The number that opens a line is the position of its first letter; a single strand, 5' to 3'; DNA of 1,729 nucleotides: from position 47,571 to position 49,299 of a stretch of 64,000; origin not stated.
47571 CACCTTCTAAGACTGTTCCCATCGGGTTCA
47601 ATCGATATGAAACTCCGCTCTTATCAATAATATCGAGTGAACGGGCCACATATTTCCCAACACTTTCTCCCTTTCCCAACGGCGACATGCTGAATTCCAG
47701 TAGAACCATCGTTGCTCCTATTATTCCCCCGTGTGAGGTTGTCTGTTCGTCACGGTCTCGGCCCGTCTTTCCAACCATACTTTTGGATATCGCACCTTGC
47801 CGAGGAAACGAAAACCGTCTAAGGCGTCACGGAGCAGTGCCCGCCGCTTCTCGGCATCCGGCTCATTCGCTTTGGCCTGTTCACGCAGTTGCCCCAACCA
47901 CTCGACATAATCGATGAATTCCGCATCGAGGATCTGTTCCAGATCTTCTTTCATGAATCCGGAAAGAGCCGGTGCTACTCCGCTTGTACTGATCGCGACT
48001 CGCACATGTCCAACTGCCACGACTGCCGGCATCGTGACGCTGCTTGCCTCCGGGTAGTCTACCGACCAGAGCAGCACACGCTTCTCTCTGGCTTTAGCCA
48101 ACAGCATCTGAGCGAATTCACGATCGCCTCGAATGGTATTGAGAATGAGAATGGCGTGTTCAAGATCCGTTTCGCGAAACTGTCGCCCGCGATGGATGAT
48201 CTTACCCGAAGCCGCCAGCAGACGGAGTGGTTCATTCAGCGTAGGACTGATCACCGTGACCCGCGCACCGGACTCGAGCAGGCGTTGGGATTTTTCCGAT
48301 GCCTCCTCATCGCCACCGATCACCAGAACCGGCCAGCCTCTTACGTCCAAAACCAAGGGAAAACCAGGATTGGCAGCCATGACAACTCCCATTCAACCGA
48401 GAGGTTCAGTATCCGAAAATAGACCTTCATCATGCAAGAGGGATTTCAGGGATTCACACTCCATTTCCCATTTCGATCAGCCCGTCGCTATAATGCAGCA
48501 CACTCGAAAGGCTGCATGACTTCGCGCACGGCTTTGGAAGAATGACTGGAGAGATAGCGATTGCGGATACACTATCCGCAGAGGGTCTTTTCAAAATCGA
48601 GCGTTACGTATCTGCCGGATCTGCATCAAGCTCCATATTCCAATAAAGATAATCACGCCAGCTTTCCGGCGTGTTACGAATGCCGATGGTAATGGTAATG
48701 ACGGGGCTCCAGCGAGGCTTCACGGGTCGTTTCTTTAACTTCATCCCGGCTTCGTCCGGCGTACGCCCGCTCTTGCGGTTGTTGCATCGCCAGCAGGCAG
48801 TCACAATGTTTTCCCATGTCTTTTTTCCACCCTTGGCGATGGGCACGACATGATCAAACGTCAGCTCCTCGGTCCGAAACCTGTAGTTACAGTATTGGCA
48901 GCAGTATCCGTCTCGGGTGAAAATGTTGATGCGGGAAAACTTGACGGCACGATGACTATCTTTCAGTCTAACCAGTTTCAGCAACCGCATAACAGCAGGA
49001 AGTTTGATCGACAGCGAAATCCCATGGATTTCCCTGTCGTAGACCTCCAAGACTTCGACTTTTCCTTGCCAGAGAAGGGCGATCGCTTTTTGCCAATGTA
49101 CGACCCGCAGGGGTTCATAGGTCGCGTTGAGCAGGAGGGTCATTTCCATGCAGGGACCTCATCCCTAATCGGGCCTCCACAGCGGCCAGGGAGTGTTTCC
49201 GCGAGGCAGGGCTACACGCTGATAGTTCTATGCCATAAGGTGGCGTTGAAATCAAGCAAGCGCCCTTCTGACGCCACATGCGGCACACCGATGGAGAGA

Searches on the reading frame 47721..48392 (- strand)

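Call 98: search_protein_families(library=ncbifam, proteins=[window:47721-48392:-], max_evalue=0.00001)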
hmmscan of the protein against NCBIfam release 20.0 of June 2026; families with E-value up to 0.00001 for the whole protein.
window:47721-48392:- (223 aa): 5 families
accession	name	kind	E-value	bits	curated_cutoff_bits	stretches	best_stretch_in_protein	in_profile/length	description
TIGR01470.1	cysG_Nterm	subfamily_domain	6.3e-35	120.7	62.3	1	11-193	1-182/205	siroheme synthase, N-terminal domain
NF007922.1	PRK10637.1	equivalog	1.1e-34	120.2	400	1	11-193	2-185/450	siroheme synthase CysG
NF005222.0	PRK06718.1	equivalog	3.2e-29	102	204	1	11-192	3-182/203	NAD(P)-binding protein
NF005223.0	PRK06719.1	equivalog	5.1e-13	49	223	1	11-156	5-145/157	precorrin-2 dehydrogenase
NF004045.0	PRK05562.1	equivalog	1.9e-11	43.8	181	1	22-177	28-181/225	NAD(P)-dependent oxidoreductase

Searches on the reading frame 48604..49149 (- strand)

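Call 98: search_protein_families(library=ncbifam, proteins=[window:48604-49149:-], max_evalue=0.00001)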
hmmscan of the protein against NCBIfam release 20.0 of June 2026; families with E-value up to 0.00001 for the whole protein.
window:48604-49149:- (181 aa): 2 families
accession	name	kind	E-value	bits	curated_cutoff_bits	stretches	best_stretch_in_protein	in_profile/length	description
NF040563.1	guided_IscB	equivalog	4.6e-12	45.7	175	1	73-133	184-242/314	RNA-guided endonuclease IscB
NF049971.1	CRISPR_Cas9d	exception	3.2e-09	36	375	1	71-136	535-603/986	type II CRISPR RNA-guided endonuclease Cas9d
